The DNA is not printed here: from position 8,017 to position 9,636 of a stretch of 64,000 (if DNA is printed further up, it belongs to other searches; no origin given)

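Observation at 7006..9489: Unusual single-ORF fusion of GT2 sugar-phosphate-lipid synthase, GtrA-like domain and an HPr-kinase-like P-loop domain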

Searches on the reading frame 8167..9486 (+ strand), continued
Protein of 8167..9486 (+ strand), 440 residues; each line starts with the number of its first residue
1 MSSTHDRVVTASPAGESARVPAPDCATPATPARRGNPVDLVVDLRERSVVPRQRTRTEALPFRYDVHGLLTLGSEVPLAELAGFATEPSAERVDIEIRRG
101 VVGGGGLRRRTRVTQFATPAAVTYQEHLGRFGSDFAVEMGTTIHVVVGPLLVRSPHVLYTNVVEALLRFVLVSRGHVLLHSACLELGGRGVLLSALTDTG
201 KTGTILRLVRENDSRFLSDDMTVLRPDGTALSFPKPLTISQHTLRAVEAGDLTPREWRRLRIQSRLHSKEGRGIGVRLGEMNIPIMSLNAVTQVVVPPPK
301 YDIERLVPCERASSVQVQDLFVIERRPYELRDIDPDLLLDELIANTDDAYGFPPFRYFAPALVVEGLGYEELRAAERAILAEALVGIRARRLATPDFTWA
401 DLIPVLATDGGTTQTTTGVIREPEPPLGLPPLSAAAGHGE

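Call 29: fold_search(model_id=the predicted structure, library=pdb)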
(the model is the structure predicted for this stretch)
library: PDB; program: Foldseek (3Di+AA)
matches with E <= 10: 172; with E <= 0.001: 53
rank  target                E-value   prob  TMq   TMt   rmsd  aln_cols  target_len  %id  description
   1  1yvy_A                7.8e-07  1.00  0.41  0.36  12.2       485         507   11  Crystal structure of Anaerobiospirillum succiniciproducens phosphoenolpyruvate carboxykinase (released 2005-07-26)
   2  6asm                  1.5e-06  1.00  0.40  0.35   8.7       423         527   12  E. coli phosphoenolpyruvate carboxykinase G209S K212C mutant bound to thiosulfate (released 2018-08-29)
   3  6at3_B                1.5e-06  1.00  0.39  0.33   9.8       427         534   11  E. coli phosphoenolpyruvate carboxykinase Y207F mutant bound to thiosulfate and oxaloacetate (released 2018-08-29)
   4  6crt                  1.7e-06  1.00  0.38  0.33   9.5       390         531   12  Arg65Gln Mutagenic E.coli PCK (released 2018-04-04)
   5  6asn                  1.8e-06  1.00  0.41  0.35   9.2       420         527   12  E. coli phosphoenolpyruvate carboxykinase K212I F216V mutant bound to methanesulfonate (released 2018-08-29)
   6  6at2                  1.9e-06  1.00  0.40  0.34   9.6       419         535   12  E. coli phosphoenolpyruvate carboxykinase G209N mutant bound to thiosulfate (released 2018-08-29)
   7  6asi                  2.8e-06  1.00  0.40  0.34   8.6       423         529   12  E. coli phosphoenolpyruvate carboxykinase G209S mutant bound to methanesulfonate (released 2018-08-29)
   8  6v2n                  3.0e-06  1.00  0.40  0.35   8.4       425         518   10  Crystal structure of E. coli phosphoenolpyruvate carboxykinase mutant Lys254Ser (released 2019-12-25)
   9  1aq2                  4.0e-06  1.00  0.37  0.32   9.0       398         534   12  PHOSPHOENOLPYRUVATE CARBOXYKINASE (released 1998-10-14)
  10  1oen                  4.5e-06  1.00  0.41  0.35   8.6       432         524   11  PHOSPHOENOLPYRUVATE CARBOXYKINASE (released 1996-11-08)
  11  1ayl                  4.5e-06  1.00  0.35  0.30  10.3       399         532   10  PHOSPHOENOLPYRUVATE CARBOXYKINASE (released 1997-01-11)
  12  1k3c                  5.0e-06  1.00  0.40  0.33   7.4       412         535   10  Phosphoenolpyruvate carboxykinase in complex with ADP, AlF3 and Pyruvate (released 2001-12-19)
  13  6at4_B                5.6e-06  1.00  0.41  0.35   8.5       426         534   12  E. coli phosphoenolpyruvate carboxykinase bound to thiosulfate (released 2018-08-29)
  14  1j3b_A                6.3e-06  1.00  0.35  0.31   9.1       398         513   10  Crystal structure of ATP-dependent phosphoenolpyruvate carboxykinase from Thermus thermophilus HB8 (released 2003-02-11)
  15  6com                  6.7e-06  1.00  0.40  0.34   8.0       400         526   10  2.3A crystal structure of E. coli phosphoenolpyruvate carboxykinase mutant Asp269Asn (released 2018-04-04)
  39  1kkl_B                2.7e-04  1.00  0.25  0.59   5.6       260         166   12  L.casei HprK/P in complex with B.subtilis HPr (released 2002-08-28)
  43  1kkl_C                4.3e-04  1.00  0.23  0.54   8.2       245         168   12  L.casei HprK/P in complex with B.subtilis HPr (released 2002-08-28)
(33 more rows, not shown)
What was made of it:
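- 8275..9396 (+): Domain X (residues 424-797): an N-terminal beta-rich lobe, a P-loop lobe and a helical insertion. The fold belongs to the PEP-carboxykinase/HprK superfamily. Foldseek gives ATP-PEPCK at E ~ 1e-6 (prob 1.0, ~400-480 columns, TM ~0.4) and HprK/P 1kkl at E = 3e-4 (TMt 0.59) (call 29).
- On PEP carboxykinase-like fold superfamily (PEPCK + HprK/P): TM-scores are modest: 0.4 when normalised by the query and 0.5-0.6 when normalised by HprK/P (call 29).
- Closest known: HPr kinase/phosphorylase. Same: Foldseek gives 1kkl at TMt 0.59 (call 29).
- Foldseek probability is 1.0 to ATP-PEPCK and HprK/P (call 29). The full-length fold resembles the small-molecule enzyme PEPCK, with a two-lobed cleft (call 29). 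PEPCK-like folds bind small phosphorylated acids (call 29).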

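Call 30: find_related_loci(query=A1, collection=genome_contigs, flank=10000)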
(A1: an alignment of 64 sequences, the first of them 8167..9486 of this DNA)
Query A1 (440 aa) in genome_contigs; peptide patterns used: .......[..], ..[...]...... (x = any residue, [..] = any of these).
550 stretches matched a pattern; 496 encode a relative of the query (tblastn E <= 1e-3); the best 80 are kept; 80 distinct loci.
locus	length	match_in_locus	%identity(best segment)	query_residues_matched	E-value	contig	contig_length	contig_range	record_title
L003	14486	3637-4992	80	1-440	0e+0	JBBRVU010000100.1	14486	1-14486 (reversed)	MAG: Actinomycetes bacterium isolate La3_metabat2.225 La3_metabat2.225_K_75943_L_14486_cov_31.0134, whole genome shotgun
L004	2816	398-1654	67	2-424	0e+0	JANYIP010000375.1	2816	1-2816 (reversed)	MAG: Streptomycetales bacterium isolate GL140_2_metabinner_92 GL140_2_k141_978639, whole genome shotgun sequence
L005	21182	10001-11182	70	12-409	3e-180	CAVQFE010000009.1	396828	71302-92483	MAG: uncultured Actinomycetota bacterium isolate MFD05942.bin.2.255 genome assembly, contig: contig_8125, whole genome s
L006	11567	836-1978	71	28-410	3e-178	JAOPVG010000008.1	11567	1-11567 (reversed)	MAG: Jatrophihabitans sp. isolate RYN_142 scaffold_6459193, whole genome shotgun sequence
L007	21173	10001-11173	72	18-406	1e-176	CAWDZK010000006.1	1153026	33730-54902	MAG: uncultured Actinomycetota bacterium isolate MFD01275.bin.1.75 genome assembly, contig: contig_7623, whole genome sh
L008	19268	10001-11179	71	17-408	4e-175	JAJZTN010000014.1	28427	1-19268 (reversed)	MAG: Actinomycetes bacterium isolate SKS3.bin76 NODE_2382_length_28427_cov_2.559046, whole genome shotgun sequence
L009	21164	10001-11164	70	18-409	6e-175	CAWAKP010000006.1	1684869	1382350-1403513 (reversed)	MAG: uncultured Actinomycetota bacterium isolate MFD02134.bin.1.261 genome assembly, contig: contig_6878, whole genome s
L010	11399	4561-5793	66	9-422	7e-173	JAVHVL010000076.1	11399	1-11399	MAG: Pseudonocardiales bacterium isolate BP_216 scaffold_1334316, whole genome shotgun sequence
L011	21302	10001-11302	66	10-440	2e-172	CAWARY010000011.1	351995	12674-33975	MAG: uncultured Actinomycetota bacterium isolate MFD02581.bin.1.161 genome assembly, contig: contig_10431, whole genome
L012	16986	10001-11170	67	29-420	6e-172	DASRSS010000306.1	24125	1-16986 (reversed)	MAG TPA_asm: Jatrophihabitantaceae bacterium isolate SMAG_U6194 k141_688542, whole genome shotgun sequence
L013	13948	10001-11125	72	34-410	1e-170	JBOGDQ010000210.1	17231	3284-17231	MAG: Jatrophihabitantaceae bacterium isolate TC-S_metabat2.bin.222 k127_3128990, whole genome shotgun sequence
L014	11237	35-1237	66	1-406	1e-169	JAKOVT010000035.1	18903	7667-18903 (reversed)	MAG: Actinomycetes bacterium isolate JPNG_maxbin.064 k201_398107, whole genome shotgun sequence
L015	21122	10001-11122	68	34-409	5e-168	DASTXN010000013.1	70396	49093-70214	MAG TPA_asm: Jatrophihabitantaceae bacterium isolate SMAG_U2415 k141_1248558, whole genome shotgun sequence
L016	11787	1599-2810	64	1-409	5e-168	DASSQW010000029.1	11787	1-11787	MAG TPA_asm: Candidatus Nanopelagicales bacterium isolate SMAG_U473 k141_1871092, whole genome shotgun sequence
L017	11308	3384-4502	71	34-408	3e-166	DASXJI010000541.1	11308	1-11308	MAG TPA_asm: Mycobacterium sp. isolate SMAG_U5244 k141_3358135, whole genome shotgun sequence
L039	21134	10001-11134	59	29-406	1e-136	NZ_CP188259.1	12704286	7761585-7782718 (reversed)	Dactylosporangium sp. McL0621 chromosome, complete genome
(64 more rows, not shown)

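Call 39: search_protein_representatives(alignment_id=A1)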
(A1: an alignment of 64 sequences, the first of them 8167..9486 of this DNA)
Query: 64 sequences, 409 profile positions. Proteins with E-value up to 0.001 (for the whole library): 2309; up to 1e-10: 581; up to 1e-30: 238. The best 150 are listed.
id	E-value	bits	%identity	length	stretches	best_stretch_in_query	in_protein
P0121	4.9e-184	628.4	-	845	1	16-401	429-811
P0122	7.5e-183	624.5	-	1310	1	13-398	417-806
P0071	1.3e-181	620.5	-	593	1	17-402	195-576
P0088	1.3e-180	617.1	-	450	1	37-400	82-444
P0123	4.1e-176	602.3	-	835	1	10-403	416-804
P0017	1.6e-174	597.0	-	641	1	11-403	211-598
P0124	2.6e-174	596.4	-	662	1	12-400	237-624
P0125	1.6e-166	570.8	-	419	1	28-403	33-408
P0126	6.5e-154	529.2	-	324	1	111-405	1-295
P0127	1.0e-150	518.7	-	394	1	41-399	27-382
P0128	5.4e-150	516.3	-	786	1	46-401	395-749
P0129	8.5e-148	509.0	-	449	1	44-398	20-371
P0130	3.2e-144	497.3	-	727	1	16-403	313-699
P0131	5.3e-143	493.3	-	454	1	36-401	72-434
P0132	6.9e-141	486.3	-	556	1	40-402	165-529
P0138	1.9e-124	432.1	-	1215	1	50-399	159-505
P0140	3.4e-121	421.4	-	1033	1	51-399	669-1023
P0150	6.5e-104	364.5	-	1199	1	48-401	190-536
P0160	2.0e-99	349.7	-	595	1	50-360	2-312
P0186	3.3e-91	322.7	-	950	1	50-402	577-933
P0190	7.4e-90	318.2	-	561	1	43-402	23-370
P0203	1.8e-83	297.2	-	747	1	41-355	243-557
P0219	1.4e-73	264.6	-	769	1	46-401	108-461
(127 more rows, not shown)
